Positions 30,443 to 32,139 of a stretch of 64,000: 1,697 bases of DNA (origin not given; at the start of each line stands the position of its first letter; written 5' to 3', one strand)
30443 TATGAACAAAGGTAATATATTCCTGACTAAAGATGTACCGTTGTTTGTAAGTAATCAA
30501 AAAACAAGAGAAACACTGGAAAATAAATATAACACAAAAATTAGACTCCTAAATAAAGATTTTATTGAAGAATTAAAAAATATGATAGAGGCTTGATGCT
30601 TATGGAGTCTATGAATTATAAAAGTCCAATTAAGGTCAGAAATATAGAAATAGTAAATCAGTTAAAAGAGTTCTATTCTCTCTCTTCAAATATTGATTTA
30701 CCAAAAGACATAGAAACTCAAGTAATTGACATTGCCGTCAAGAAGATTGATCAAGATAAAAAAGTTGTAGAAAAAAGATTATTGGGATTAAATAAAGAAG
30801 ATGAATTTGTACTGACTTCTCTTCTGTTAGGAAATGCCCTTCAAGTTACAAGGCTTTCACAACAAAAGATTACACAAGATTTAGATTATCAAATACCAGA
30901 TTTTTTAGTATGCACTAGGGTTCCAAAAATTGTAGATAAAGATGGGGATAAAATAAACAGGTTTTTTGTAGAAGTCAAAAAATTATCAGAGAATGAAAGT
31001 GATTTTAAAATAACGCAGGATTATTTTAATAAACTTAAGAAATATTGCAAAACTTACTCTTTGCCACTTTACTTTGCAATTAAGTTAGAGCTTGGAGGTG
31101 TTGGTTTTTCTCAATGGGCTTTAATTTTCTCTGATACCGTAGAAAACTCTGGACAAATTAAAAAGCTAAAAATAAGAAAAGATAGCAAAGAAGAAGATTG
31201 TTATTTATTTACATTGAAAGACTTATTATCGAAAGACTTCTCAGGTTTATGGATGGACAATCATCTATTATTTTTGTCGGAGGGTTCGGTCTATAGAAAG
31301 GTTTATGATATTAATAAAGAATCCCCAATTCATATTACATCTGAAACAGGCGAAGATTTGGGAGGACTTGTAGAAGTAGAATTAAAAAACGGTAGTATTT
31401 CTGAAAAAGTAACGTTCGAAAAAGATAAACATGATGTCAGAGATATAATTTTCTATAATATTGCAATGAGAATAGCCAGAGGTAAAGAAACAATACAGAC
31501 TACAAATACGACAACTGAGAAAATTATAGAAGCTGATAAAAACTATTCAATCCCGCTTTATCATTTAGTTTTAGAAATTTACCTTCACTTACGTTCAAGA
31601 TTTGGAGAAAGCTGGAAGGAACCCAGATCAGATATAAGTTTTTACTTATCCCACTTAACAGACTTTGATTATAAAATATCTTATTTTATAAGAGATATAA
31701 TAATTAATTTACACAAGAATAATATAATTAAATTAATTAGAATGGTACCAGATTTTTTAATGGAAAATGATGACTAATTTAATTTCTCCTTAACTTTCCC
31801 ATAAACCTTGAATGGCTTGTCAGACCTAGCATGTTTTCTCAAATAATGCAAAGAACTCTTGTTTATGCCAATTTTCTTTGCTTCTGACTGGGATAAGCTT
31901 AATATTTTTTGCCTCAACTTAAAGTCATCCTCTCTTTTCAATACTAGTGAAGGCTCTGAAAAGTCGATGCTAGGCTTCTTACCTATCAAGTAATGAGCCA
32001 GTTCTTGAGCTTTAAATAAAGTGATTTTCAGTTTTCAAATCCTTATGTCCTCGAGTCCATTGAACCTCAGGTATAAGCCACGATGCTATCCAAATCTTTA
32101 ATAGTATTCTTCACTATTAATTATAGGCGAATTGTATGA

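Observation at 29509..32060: AT-rich island beside tRNA-Ala carrying an overlapping PIN-like / PD-(D/E)xK nuclease gene pair (candidate novel defence or toxin module)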

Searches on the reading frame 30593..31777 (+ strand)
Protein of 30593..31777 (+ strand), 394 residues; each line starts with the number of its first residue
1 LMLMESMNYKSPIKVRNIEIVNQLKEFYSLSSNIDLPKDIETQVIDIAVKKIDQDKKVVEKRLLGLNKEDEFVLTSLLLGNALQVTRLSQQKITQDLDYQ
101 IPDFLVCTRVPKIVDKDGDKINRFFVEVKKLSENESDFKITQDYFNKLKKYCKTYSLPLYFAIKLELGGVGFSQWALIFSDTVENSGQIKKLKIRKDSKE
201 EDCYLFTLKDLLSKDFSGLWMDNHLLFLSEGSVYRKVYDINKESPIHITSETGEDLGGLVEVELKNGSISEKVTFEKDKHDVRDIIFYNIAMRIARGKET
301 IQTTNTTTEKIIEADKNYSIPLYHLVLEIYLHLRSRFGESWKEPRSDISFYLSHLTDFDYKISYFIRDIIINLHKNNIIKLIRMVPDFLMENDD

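Call 12: search_protein_families(library=pfam, proteins=[window:30593-31777:+], max_evalue=0.1)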
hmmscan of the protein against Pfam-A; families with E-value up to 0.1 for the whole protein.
window:30593-31777:+ (394 aa): 1 family
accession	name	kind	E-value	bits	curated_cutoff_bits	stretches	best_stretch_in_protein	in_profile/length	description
PF08722.17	Tn7_TnsA-like_N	-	0.013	16.5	26.5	0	99-156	26-77/85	TnsA-like endonuclease N terminal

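Call 13: search_protein_families(library=padloc, proteins=[window:30593-31777:+], max_evalue=0.1)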
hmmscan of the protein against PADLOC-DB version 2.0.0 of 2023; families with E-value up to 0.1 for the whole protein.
window:30593-31777:+ (394 aa): 0 families

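Call 14: search_protein_families(library=ncbifam, proteins=[window:30593-31777:+], max_evalue=0.1)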
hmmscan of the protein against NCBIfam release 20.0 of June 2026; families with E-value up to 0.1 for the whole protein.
window:30593-31777:+ (394 aa): 0 families

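Call 15: find_homologous_proteins(query=window:30593-31774:+, max_evalue=0.001)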
Query window:30593-31774:+ (394 aa): 14 proteins with E <= 0.001 among 5262 candidates.
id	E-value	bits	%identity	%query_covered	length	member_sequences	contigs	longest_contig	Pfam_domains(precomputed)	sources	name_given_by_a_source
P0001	4.1e-253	857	100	99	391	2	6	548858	-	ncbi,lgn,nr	ncbi:MAG: hypothetical protein HYU56_02395 [Candidatus Aenigmarchaeota archaeon]|nr:hypothetical pro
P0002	2.0e-54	204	34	97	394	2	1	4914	-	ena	-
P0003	3.4e-52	196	36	95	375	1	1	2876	-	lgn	-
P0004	4.9e-52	196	36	95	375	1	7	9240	-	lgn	-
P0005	7.8e-50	188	34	92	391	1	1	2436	-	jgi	jgi:hypothetical protein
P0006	5.0e-49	186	32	97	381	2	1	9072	-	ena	-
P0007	2.0e-47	181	30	95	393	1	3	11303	-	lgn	-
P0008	3.4e-47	180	32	94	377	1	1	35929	-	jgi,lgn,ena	-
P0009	2.7e-45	173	34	95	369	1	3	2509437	-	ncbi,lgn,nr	ncbi:hypothetical protein KTG15_02675 [Methanobacterium sp. YSL]|nr:hypothetical protein [Methanobac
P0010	3.3e-45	173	34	95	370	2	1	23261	-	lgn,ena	-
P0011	3.6e-45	173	34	94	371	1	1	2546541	-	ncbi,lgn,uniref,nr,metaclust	ncbi:hypothetical protein [Methanobacterium paludis]|uniref:Uncharacterized protein n=1 Tax=Methanob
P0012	8.7e-45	172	34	95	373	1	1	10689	-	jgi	-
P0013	3.9e-43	166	35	95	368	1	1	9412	-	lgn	-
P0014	1.3e-37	148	28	93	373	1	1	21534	-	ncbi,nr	ncbi:MAG: hypothetical protein KJ939_00880 [Nanoarchaeota archaeon]|nr:hypothetical protein [Nanoarc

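Call 18: find_encoding_contigs(protein=P0011, flank=6000, max_places=2)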
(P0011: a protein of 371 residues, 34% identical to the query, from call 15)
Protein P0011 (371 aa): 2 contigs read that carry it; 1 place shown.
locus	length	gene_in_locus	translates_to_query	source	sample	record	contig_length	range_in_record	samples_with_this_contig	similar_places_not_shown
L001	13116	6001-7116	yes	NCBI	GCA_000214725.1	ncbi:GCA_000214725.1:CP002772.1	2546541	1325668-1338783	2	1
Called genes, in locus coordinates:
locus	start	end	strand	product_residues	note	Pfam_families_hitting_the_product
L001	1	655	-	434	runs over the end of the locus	PF03063:Prismane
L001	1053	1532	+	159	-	PF12641:Flavodoxin_3 (faint), PF12682:Flavodoxin_4, PF12724:Flavodoxin_5 (faint)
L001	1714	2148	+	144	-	PF09851:SHOCT (faint)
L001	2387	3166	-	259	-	PF03848:TehB (weak), PF05401:NodS, PF13489:Methyltransf_23, PF05175:MTS, PF13847:Methyltransf_31, PF08241:Methyltransf_11, PF08242:Methyltransf_12, PF13649:Methyltransf_25, +1 more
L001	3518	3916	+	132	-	PF01402:RHH_1 (faint), PF08753:NikR_C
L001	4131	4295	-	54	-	-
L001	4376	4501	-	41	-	-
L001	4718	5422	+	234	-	PF02596:DUF169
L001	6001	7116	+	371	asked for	-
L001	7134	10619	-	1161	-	PF00515:TPR_1, PF00515:TPR_1, PF13414:TPR_11, PF13424:TPR_12, PF00515:TPR_1, PF13432:TPR_16, PF13424:TPR_12, PF13432:TPR_16, +59 more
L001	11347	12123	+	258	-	PF01022:HTH_5, PF01047:MarR, PF12840:HTH_20 (weak), PF13412:HTH_24 (weak), PF02830:V4R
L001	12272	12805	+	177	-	PF01467:CTP_transf_like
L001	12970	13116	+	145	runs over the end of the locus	PF02391:MoaE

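Call 20: find_encoding_contigs(protein=P0008, flank=6000, max_places=2)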
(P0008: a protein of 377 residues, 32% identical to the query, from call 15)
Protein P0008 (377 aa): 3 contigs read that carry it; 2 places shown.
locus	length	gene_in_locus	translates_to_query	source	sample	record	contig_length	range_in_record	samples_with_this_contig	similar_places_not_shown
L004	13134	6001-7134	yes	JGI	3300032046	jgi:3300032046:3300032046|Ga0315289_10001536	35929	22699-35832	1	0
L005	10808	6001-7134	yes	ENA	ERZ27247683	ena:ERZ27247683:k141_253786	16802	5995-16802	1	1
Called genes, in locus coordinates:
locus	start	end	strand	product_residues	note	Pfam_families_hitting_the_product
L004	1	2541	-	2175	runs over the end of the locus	PF03415:Peptidase_C11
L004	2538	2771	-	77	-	-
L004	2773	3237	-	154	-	-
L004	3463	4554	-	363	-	PF04055:Radical_SAM (weak)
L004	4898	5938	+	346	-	-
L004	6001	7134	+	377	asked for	-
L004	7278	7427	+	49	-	-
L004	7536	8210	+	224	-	PF01582:TIR (faint), PF13676:TIR_2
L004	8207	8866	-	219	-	PF03167:UDG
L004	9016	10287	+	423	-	PF02899:Phage_int_SAM_1, PF13495:Phage_int_SAM_4, PF00589:Phage_integrase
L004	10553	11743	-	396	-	PF07690:MFS_1, PF12832:MFS_1_like (weak)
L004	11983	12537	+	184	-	PF00352:TBP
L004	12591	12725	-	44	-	-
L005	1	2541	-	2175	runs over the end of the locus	PF03415:Peptidase_C11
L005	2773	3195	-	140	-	-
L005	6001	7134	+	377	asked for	-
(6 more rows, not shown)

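Call 35: predict_structure(alignment_id=A1)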
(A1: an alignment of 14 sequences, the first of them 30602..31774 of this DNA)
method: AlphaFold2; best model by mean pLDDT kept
length: 391 residues; sequences in the alignment: 14
mean_pLDDT: 84.8   pTM: 0.83
mean pLDDT of the five models: 84.8, 82.5, 82.0, 74.8, 73.7
residues with pLDDT >= 90: 180; 70-90: 173; 50-70: 20; < 50: 18
segments of 3 or more residues with pLDDT < 50: 1-12, 88-91
pLDDT, mean of each block of 10 residues (from residue 1): 32 70 82 84 87 84 91 86 72 72 88 82 87 85 92 94 75 92 89 82 88 88 95 91 77 89 96 83 94 94 93 93 92 75 82 90 95 95 75 32
secondary structure, 60 per line:
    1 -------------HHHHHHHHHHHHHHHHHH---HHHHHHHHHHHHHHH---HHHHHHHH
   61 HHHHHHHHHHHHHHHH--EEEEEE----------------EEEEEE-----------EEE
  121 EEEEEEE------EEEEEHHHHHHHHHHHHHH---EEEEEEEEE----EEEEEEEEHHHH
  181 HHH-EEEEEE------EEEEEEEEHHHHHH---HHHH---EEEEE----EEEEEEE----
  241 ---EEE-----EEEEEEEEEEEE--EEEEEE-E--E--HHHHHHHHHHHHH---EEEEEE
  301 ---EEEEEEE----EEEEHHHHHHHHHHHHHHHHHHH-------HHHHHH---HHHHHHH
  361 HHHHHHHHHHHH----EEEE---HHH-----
elements in order: H14-31 H35-49 H53-76 E79-84 E101-106 E118-127 E134-138 H139-152 E156-164 E169-176 H177-183 E185-190 E197-204 H205-210 H214-217 E221-225 E230-236 E244-246 E252-263 E266-271 H279-291 E295-300 E304-310 E315-318 H319-337 H345-350 H354-372 E377-380

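Call 43: find_related_loci(query=A1, collection=genome_contigs, flank=6000)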
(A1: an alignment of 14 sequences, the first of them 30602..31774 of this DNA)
Query A1 (391 aa) in genome_contigs; peptide patterns used: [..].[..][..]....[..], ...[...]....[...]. (x = any residue, [..] = any of these).
80 stretches matched a pattern; 3 encode a relative of the query (tblastn E <= 1e-3); 3 distinct loci.
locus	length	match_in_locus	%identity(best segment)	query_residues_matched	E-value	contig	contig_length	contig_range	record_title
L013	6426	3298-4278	33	45-384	4e-46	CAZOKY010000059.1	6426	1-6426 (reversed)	MAG TPA_asm: Candidatus Micrarchaeota archaeon isolate SRP178699_co1_600 genome assembly, contig: NODE_17571_length_6426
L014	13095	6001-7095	28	18-384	1e-44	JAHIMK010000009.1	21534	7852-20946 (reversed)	MAG: Nanoarchaeota archaeon isolate KR13_N2.mb.68 KR13_N2.mb.68_k141_44541, whole genome shotgun sequence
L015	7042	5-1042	30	27-384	9e-45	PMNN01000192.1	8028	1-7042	MAG: Methanobacterium sp. isolate fen_9 73.20100900_E3D.91_contig_36315, whole genome shotgun sequence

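Call 49: find_related_loci(query=A1, collection=metagenome_contigs, flank=5000)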
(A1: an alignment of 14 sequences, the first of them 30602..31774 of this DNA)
Query A1 (391 aa) in metagenome_contigs; peptide patterns used: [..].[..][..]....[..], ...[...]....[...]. (x = any residue, [..] = any of these).
120 stretches matched a pattern; 15 encode a relative of the query (tblastn E <= 1e-3); 15 distinct loci.
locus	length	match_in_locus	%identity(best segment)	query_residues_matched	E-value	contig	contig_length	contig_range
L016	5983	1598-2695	35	12-383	2e-64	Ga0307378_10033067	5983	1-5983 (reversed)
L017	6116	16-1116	34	11-383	7e-62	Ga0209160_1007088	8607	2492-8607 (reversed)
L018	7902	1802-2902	34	11-383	7e-62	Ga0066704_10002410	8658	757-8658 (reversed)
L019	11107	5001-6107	32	10-385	9e-54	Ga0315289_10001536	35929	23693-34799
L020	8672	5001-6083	29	12-385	2e-50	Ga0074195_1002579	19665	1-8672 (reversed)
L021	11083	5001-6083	31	12-384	3e-48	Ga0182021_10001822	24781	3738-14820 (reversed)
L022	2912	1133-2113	33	45-384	1e-45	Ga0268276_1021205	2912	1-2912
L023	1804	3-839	33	100-385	3e-46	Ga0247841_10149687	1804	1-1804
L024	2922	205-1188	28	11-386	3e-42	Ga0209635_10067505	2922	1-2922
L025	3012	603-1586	28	11-386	3e-42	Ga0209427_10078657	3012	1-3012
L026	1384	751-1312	41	11-200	3e-25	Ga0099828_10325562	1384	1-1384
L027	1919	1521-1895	35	3-126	1e-15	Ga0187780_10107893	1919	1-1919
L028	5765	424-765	28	61-177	4e-9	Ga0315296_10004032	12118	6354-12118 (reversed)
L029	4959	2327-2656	33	59-184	3e-6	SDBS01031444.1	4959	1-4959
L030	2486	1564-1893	33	59-184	3e-6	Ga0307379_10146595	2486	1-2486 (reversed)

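Call 50: find_related_loci(query=A1, collection=viral_contigs, flank=5000)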
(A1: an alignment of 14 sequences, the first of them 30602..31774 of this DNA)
Query A1 (391 aa) in viral_contigs; peptide patterns used: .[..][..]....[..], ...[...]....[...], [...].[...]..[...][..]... (x = any residue, [..] = any of these).
47 stretches matched a pattern, but none encodes a relative of the query by tblastn (E <= 1e-3).

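Call 56: search_protein_representatives(alignment_id=A1)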
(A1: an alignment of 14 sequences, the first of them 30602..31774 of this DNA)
Query: 14 sequences, 376 profile positions. Proteins with E-value up to 0.001 (for the whole library): 270; up to 1e-10: 86; up to 1e-30: 21. The best 150 are listed.
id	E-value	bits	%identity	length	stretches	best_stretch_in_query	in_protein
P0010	4.5e-154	529.3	-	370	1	1-374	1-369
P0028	1.3e-136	471.9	-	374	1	7-373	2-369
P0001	1.5e-133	461.8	-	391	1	3-375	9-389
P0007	7.0e-133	459.6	-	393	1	5-375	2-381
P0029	6.1e-120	417.0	-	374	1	1-373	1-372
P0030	3.9e-119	414.4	-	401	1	5-375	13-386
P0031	2.2e-116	405.3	-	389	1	6-372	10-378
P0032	5.5e-111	387.5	-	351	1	49-374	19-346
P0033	2.9e-109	381.9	-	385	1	7-374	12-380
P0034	3.1e-104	365.3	-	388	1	1-374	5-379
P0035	4.1e-101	355.1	-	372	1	3-373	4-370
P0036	2.4e-93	329.5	-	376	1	7-374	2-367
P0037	2.2e-92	326.3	-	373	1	1-371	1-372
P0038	1.8e-83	297.0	-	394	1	8-374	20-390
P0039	2.6e-82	293.2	-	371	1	5-374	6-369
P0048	1.9e-22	96.2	-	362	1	5-176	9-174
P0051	5.6e-20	88.0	-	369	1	3-272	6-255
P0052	2.4e-19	85.9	-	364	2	12-180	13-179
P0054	5.3e-19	84.8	-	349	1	49-310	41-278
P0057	2.9e-17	79.1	-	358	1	7-179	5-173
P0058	2.9e-17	79.1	-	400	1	4-171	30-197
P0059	4.7e-17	78.4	-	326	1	17-317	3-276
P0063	2.3e-16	76.1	-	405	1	45-172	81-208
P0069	1.0e-15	74.0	-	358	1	4-254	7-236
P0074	9.6e-15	70.8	-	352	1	5-288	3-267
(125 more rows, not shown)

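Call 58: search_protein_families(library=pfam, proteins=[P0048, P0051, P0052, P0054, P0057, P0058, P0059, P0063, P0069, P0074], max_evalue=0.01)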
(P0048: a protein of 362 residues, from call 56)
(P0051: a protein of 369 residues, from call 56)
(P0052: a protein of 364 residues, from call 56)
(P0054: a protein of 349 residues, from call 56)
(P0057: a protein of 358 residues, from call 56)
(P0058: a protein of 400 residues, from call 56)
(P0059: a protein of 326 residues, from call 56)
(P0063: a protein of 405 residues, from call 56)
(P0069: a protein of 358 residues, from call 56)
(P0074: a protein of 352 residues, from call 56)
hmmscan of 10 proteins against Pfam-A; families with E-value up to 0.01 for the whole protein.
P0048 (362 aa): 0 families

P0051 (369 aa): 1 family
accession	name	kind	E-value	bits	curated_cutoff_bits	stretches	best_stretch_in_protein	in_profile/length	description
PF01870.24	Hjc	-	0.0034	17.7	21.1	1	113-155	40-82/93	Archaeal holliday junction resolvase (hjc)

P0052 (364 aa): 0 families

P0054 (349 aa): 1 family
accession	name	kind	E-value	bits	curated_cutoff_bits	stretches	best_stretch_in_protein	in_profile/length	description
PF01870.24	Hjc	-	0.0089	16.4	21.1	0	104-158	38-89/93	Archaeal holliday junction resolvase (hjc)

P0057 (358 aa): 0 families

P0058 (400 aa): 1 family
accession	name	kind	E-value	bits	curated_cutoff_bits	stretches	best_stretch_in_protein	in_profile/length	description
PF01870.24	Hjc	-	0.0083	16.5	21.1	0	141-185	40-84/93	Archaeal holliday junction resolvase (hjc)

P0059 (326 aa): 0 families

P0063 (405 aa): 1 family
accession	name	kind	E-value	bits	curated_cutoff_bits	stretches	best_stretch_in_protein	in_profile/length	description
PF01870.24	Hjc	-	0.001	19.4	21.1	1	150-194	39-82/93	Archaeal holliday junction resolvase (hjc)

P0069 (358 aa): 1 family
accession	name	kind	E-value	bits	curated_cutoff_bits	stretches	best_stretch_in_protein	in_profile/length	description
PF01870.24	Hjc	-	0.0011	19.3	21.1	1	111-164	40-89/93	Archaeal holliday junction resolvase (hjc)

P0074 (352 aa): 2 families
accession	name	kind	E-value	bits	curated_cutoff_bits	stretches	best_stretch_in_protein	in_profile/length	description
PF03672.18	UPF0154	-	0.0011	19.3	27.1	1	18-48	23-53/60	Uncharacterised protein family (UPF0154)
PF08722.17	Tn7_TnsA-like_N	-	0.0059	17.6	26.5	0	80-118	22-55/85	TnsA-like endonuclease N terminal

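Call 59: search_protein_families(library=ncbifam, proteins=[P0048, P0051, P0052, P0054, P0057, P0058, P0059, P0063, P0069, P0074], max_evalue=0.01)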
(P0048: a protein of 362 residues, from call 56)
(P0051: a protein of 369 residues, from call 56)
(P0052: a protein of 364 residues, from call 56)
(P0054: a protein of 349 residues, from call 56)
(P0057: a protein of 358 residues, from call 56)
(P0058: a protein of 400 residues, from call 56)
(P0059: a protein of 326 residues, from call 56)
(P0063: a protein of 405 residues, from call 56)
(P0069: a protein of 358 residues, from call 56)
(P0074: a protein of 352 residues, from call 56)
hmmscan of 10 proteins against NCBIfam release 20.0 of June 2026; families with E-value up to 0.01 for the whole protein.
P0048 (362 aa): 0 families

P0051 (369 aa): 0 families

P0052 (364 aa): 0 families

P0054 (349 aa): 0 families

P0057 (358 aa): 0 families

P0058 (400 aa): 1 family
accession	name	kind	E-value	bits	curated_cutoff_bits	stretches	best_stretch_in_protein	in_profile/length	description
NF040854.1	Hol_resolv_Hjc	equivalog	0.0078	16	70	0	141-213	45-117/134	Holliday junction resolvase Hjc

P0059 (326 aa): 0 families

P0063 (405 aa): 1 family
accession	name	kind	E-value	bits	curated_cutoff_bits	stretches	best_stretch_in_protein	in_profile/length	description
NF040854.1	Hol_resolv_Hjc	equivalog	0.00026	20.8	70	1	154-220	49-114/134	Holliday junction resolvase Hjc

P0069 (358 aa): 1 family
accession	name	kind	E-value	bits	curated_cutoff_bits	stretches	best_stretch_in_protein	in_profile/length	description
NF040854.1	Hol_resolv_Hjc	equivalog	1.4e-05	24.9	70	1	113-180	48-114/134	Holliday junction resolvase Hjc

P0074 (352 aa): 0 families

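Call 60: search_solved_structures(query=A1, max_evalue=1, show_alignments=2)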
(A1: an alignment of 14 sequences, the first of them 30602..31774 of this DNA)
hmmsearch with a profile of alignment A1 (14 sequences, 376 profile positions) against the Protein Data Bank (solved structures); distinct sequences matched with E-value up to 1: 0.

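Call 62: search_protein_families(library=phrogs, proteins=[window:30593-31777:+], max_evalue=0.1)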
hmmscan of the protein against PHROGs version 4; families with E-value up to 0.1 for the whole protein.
window:30593-31777:+ (394 aa): 0 families

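Call 64: search_protein_families(library=pfam, alignment_id=A1, max_evalue=1)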
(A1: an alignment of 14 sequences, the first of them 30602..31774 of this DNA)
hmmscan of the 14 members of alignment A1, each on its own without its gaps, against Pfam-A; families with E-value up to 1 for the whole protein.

A. member 1, window:30602-31774:+ (391 aa): 2 families
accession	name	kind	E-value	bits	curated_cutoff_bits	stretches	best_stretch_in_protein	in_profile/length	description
PF08722.17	Tn7_TnsA-like_N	-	0.013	16.5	26.5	1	96-153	26-77/85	TnsA-like endonuclease N terminal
PF13020.12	NOV_C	-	0.1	13.2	22.1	1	113-154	38-76/91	Protein NO VEIN, C-terminal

B. families by the number of members that match (of 14 scanned): 12 families
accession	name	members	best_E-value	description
PF13020.12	NOV_C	10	0.00041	Protein NO VEIN, C-terminal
PF02021.23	UPF0102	1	0.012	Uncharacterised protein family UPF0102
PF08722.17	Tn7_TnsA-like_N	1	0.013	TnsA-like endonuclease N terminal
PF06510.16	DUF1102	1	0.013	Protein of unknown function (DUF1102)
PF19994.4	GASH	1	0.092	GTPase-associated system helical domain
PF24905.1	TTC3_9th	1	0.1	TTC3, helical domain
PF10180.14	WKF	1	0.13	WKF domain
PF23062.1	CUB_M02D8_5_3rd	1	0.18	M02D8_5-like, third CUB domain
PF12138.14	Spherulin4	1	0.19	Spherulation-specific family 4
PF03925.18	SeqA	1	0.2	SeqA protein C-terminal domain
PF25213.1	HVO_A0261_N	1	0.23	HVO_A0261 N-terminal domain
PF23984.1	DUF7307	1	0.3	Pam3 gp33-like protein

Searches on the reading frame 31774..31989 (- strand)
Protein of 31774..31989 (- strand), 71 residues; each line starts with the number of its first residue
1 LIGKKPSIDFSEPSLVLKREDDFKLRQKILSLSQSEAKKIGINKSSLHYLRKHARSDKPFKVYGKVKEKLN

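Call 12: search_protein_families(library=pfam, proteins=[window:31774-31989:-], max_evalue=0.1)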
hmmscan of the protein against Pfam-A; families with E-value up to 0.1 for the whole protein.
window:31774-31989:- (71 aa): 0 families

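Call 13: search_protein_families(library=padloc, proteins=[window:31774-31989:-], max_evalue=0.1)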
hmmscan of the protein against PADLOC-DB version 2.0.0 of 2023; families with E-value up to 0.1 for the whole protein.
window:31774-31989:- (71 aa): 0 families

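Call 14: search_protein_families(library=ncbifam, proteins=[window:31774-31989:-], max_evalue=0.1)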
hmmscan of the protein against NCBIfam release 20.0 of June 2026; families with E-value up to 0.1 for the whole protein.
window:31774-31989:- (71 aa): 2 families
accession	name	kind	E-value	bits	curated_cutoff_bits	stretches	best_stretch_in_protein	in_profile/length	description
NF003819.0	PRK05412.1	equivalog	0.0062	16.7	146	1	3-70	36-103/164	YajQ family cyclic di-GMP-binding protein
NF005370.0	PRK06911.1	equivalog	0.078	13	187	1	16-66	30-76/100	30S ribosomal protein S14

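Call 62: search_protein_families(library=phrogs, proteins=[window:31774-31989:-], max_evalue=0.1)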
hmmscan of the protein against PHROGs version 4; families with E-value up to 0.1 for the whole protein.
window:31774-31989:- (71 aa): 0 families
